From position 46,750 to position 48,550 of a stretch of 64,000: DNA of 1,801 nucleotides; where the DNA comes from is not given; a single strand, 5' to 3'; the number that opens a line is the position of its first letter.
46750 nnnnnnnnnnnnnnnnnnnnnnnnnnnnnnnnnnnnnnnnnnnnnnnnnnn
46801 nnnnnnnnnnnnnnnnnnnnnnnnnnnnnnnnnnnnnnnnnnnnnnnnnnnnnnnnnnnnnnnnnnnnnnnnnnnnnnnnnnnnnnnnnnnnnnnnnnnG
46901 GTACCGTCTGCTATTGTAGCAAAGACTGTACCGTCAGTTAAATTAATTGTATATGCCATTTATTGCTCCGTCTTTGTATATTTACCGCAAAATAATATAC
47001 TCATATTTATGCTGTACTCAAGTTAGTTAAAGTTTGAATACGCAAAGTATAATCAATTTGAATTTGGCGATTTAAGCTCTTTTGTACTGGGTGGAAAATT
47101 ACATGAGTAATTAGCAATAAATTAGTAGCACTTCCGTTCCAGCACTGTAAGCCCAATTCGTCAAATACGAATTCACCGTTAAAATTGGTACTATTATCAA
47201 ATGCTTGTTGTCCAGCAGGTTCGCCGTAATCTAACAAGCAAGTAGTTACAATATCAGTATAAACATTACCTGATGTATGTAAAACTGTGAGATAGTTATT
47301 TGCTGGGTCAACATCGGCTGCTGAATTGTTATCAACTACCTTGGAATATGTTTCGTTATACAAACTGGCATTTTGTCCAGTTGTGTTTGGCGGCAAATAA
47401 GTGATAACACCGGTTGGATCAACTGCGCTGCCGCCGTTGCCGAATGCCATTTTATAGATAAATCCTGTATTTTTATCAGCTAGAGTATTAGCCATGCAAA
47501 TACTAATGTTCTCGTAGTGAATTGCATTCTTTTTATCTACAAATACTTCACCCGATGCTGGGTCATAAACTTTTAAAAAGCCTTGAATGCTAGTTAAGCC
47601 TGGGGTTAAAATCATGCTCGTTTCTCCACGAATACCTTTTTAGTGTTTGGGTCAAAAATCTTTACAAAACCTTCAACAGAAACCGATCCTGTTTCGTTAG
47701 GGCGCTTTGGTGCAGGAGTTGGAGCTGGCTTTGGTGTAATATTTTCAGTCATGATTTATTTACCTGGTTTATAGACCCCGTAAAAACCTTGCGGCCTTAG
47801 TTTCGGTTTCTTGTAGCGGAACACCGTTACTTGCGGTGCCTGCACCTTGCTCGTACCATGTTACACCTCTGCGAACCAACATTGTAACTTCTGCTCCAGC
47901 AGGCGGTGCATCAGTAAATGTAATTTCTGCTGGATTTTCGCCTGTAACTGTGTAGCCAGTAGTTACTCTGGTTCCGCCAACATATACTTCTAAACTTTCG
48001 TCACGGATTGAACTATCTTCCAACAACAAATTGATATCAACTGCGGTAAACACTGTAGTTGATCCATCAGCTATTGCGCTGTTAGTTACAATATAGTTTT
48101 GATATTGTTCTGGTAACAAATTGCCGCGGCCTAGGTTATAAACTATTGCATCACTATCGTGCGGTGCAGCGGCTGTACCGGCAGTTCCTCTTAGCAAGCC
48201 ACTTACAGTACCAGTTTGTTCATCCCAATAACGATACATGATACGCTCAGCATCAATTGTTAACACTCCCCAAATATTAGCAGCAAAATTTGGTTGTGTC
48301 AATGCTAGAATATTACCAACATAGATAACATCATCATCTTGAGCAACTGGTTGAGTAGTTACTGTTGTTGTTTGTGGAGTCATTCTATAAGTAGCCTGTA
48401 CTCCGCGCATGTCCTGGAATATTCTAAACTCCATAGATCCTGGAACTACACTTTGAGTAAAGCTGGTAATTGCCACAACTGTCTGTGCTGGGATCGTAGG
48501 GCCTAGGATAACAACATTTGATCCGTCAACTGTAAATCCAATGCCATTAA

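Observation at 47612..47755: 47-aa upstream ORF mimics the N-terminal motif of the following tail protein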

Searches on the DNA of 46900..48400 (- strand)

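Call 3: search_dna_similar(query=window:46900-48400:-, collection=phages, mode=distant, max_rows=30)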
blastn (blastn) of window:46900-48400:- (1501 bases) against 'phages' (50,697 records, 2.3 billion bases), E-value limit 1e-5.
No match.
